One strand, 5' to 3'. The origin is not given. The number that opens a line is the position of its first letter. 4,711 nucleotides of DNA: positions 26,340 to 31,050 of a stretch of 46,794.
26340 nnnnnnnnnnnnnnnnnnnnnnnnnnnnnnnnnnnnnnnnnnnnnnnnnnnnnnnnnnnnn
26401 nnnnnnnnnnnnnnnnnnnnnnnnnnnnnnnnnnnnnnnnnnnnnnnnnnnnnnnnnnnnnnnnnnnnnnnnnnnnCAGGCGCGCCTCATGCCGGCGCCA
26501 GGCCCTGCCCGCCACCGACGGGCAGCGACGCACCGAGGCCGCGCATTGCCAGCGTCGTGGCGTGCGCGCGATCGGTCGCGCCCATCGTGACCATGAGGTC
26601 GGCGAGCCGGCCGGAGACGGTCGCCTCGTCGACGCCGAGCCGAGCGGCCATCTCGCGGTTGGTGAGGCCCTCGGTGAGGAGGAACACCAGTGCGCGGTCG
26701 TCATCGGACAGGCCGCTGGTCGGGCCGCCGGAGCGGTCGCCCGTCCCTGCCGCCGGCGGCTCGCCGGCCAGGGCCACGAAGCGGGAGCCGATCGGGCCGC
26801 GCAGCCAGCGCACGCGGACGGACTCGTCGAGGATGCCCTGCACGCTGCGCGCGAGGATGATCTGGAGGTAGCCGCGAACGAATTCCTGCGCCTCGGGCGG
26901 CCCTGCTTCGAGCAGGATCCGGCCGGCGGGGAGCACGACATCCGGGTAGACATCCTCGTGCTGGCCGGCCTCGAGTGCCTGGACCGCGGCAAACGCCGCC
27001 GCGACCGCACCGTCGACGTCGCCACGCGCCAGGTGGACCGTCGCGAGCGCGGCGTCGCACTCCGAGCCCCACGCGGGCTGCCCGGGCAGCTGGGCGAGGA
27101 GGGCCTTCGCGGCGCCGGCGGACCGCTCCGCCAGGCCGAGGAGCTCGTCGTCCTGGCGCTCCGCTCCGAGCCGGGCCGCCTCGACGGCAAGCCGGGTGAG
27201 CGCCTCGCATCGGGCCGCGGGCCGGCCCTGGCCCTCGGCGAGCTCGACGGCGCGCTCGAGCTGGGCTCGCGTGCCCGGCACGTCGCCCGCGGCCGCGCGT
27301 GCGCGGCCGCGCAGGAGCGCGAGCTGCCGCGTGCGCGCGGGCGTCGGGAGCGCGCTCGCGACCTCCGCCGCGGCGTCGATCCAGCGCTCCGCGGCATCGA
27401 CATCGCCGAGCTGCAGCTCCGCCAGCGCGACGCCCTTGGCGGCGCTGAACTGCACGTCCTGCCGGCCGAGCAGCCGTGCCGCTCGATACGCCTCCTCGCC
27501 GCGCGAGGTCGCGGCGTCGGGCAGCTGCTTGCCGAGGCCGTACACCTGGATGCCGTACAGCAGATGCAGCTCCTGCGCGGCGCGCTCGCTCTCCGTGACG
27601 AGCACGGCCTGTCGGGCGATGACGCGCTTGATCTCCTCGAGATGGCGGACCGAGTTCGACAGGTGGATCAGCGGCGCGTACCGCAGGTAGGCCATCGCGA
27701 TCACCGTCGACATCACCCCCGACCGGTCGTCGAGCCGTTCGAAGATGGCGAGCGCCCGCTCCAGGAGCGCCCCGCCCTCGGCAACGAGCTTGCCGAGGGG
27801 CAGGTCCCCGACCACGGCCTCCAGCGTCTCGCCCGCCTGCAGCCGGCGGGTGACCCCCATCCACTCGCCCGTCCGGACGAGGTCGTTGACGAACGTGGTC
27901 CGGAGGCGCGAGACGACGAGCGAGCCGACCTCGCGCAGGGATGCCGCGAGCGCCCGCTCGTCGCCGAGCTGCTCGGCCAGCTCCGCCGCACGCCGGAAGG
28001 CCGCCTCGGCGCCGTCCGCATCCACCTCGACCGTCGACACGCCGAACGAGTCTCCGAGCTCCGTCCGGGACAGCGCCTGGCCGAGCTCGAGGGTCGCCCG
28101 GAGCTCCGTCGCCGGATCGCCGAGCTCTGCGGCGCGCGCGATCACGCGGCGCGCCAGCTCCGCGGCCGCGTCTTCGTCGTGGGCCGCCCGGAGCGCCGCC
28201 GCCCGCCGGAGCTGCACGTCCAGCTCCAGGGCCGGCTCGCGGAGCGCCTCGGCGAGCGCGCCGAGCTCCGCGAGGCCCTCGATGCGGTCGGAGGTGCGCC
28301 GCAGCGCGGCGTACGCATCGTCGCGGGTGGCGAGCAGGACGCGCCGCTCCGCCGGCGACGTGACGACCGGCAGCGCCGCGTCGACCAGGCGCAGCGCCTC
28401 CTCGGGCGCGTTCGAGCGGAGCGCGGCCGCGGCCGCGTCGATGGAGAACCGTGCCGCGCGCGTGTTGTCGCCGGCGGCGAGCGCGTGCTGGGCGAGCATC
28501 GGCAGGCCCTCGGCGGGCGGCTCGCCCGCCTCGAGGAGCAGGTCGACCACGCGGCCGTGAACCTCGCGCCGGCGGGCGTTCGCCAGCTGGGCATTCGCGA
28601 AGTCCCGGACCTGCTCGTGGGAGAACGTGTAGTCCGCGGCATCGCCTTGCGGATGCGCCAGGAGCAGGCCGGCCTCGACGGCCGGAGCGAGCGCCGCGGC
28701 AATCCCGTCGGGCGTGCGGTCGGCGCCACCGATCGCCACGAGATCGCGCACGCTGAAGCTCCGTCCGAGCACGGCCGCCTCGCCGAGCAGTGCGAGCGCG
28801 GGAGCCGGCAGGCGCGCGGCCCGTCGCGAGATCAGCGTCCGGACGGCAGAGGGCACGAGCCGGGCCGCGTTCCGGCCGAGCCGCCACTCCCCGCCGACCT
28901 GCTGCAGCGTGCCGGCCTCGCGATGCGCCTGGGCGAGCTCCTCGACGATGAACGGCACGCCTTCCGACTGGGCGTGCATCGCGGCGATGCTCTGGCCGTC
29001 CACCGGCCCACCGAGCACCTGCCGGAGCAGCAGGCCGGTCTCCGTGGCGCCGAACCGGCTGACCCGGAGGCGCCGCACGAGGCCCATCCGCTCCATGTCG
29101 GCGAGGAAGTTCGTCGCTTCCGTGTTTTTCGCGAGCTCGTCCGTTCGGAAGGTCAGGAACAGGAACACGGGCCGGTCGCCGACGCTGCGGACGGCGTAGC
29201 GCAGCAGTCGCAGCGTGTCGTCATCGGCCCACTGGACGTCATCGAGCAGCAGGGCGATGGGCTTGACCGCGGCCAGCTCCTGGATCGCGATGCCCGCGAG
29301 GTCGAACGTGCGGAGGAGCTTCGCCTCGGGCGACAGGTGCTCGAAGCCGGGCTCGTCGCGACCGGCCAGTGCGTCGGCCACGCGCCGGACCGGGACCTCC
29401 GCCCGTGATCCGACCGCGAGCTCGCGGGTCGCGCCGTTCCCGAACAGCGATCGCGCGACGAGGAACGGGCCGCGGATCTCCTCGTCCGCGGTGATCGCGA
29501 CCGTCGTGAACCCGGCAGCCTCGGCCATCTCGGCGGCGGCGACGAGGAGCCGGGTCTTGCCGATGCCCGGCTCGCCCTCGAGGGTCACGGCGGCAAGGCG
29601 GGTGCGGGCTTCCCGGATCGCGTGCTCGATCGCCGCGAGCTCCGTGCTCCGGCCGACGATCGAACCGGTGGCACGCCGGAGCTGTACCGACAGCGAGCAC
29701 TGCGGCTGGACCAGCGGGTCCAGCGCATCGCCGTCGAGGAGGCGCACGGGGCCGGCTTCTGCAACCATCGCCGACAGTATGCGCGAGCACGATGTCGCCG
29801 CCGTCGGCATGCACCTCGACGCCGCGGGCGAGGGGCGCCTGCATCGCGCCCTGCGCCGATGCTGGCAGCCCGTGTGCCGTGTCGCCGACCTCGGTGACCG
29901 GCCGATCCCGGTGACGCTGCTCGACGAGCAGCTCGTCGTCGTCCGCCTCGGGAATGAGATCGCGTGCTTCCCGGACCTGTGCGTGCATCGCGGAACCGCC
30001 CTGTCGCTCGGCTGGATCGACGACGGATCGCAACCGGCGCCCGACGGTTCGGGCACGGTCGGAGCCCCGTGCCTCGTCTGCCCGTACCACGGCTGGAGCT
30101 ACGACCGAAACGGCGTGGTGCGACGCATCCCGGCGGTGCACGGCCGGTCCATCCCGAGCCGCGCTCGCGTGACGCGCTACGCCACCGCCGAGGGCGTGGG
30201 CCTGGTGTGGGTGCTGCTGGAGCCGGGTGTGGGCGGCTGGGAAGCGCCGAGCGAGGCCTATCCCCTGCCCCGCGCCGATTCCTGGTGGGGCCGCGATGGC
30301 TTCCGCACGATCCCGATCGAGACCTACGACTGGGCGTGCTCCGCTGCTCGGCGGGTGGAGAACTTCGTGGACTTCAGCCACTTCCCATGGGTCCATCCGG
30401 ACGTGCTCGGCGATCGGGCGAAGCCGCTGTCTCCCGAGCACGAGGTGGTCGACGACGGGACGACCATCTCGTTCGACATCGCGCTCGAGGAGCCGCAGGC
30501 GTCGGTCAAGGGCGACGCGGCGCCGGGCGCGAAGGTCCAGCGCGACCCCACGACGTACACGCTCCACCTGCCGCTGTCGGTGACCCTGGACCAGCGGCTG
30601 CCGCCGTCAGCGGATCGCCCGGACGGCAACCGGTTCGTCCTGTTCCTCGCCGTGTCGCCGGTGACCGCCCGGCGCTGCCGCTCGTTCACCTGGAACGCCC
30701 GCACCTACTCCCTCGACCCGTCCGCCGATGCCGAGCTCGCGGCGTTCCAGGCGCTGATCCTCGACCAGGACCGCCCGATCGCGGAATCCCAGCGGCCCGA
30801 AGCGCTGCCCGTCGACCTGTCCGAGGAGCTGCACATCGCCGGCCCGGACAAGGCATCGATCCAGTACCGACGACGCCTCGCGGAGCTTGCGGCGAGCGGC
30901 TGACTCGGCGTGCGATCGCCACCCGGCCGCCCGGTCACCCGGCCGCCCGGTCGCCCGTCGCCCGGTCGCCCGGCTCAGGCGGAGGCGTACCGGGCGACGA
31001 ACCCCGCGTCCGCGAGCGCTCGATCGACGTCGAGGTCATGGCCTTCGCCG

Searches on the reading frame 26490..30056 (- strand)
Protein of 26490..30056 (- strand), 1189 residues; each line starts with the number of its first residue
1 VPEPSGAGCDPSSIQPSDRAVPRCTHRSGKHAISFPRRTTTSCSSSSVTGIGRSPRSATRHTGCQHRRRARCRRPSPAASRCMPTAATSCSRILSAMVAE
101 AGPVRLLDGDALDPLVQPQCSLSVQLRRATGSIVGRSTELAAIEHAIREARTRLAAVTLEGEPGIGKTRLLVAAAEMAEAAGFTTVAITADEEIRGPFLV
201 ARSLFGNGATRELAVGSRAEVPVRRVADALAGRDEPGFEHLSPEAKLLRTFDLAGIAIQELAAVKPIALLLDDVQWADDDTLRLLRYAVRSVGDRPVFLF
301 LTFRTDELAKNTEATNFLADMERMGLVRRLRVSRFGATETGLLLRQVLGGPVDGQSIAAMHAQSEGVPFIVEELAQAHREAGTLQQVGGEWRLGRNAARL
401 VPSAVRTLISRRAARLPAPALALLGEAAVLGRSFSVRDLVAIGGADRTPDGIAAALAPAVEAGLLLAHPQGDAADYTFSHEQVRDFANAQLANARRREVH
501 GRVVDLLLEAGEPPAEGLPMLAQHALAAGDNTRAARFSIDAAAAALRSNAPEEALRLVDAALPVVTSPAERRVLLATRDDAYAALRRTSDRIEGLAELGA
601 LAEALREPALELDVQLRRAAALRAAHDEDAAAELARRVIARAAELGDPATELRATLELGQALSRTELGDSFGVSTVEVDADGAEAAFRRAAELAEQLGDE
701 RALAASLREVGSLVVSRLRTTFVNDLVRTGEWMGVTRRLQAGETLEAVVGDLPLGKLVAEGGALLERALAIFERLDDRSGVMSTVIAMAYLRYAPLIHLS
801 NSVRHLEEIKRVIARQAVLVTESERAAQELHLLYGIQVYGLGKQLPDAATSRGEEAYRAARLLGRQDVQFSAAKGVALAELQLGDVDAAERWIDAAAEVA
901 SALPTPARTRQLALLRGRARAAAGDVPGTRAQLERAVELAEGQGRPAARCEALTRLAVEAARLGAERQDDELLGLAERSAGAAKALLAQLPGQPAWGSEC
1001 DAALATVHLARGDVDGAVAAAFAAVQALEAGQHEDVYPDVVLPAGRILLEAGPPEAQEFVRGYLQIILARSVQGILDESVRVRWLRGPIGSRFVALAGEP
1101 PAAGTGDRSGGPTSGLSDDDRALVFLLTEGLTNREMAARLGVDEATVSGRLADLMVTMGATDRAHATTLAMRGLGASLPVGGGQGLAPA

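Call 4: search_protein_families(library=pfam, proteins=[window:26490-30056:-], max_evalue=0.01)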
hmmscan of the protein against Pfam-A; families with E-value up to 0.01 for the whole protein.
window:26490-30056:- (1189 aa): 4 families
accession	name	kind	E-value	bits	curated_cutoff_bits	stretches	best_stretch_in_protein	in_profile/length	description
PF13191.12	AAA_16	-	4.7e-15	56.9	32.6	1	133-299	2-166/167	AAA ATPase domain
PF00196.25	GerE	-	0.00017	21.6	23.5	1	1122-1170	9-57/57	Bacterial regulatory proteins, luxR family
PF08281.18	Sigma70_r4_2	-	0.0011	19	25.7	1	1116-1151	11-47/54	Sigma-70, region 4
PF13401.12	AAA_22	-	0.0021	18.8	27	0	157-291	8-110/130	AAA domain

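Call 22: search_protein_families(library=ncbifam, proteins=[window:26490-29768:-], max_evalue=0.01)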
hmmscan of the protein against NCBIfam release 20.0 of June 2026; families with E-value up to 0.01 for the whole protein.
window:26490-29768:- (1093 aa): 3 families
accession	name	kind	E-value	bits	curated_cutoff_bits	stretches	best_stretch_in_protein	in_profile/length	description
TIGR03903.1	TOMM_kin_cyc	equivalog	8.9e-34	116.6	705.75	2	143-465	608-917/1267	TOMM system kinase/cyclase fusion protein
TIGR02937.1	sigma70-ECF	superfamily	0.0018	17.9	42.9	0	1019-1058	117-157/165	sigma-70 family RNA polymerase sigma factor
NF047785.1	respo_reg_MadR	equivalog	0.0028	17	300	1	1018-1074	147-203/209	MadR family response regulator transcription factor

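Call 58: search_protein_families(library=padloc, proteins=[window:26490-29768:-], max_evalue=0.01)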
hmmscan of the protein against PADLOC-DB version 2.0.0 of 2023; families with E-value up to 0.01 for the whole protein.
window:26490-29768:- (1093 aa): 1 family
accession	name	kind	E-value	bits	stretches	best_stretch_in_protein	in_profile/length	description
PDLC01851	CARF3--CARF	-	0.0095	13.4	0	1020-1057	210-247/279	-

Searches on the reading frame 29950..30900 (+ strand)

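Call 33: search_protein_families(library=pfam, proteins=[window:29950-30900:+], max_evalue=0.001)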
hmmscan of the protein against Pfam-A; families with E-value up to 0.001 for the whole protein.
window:29950-30900:+ (317 aa): 2 families
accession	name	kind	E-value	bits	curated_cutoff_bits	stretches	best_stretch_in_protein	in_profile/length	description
PF19112.6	VanA_C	-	1.2e-27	97.8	23.5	1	128-315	1-192/193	Vanillate O-demethylase oxygenase C-terminal domain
PF00355.32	Rieske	-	5.5e-10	39.5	20.3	1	2-64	34-82/88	Rieske [2Fe-2S] domain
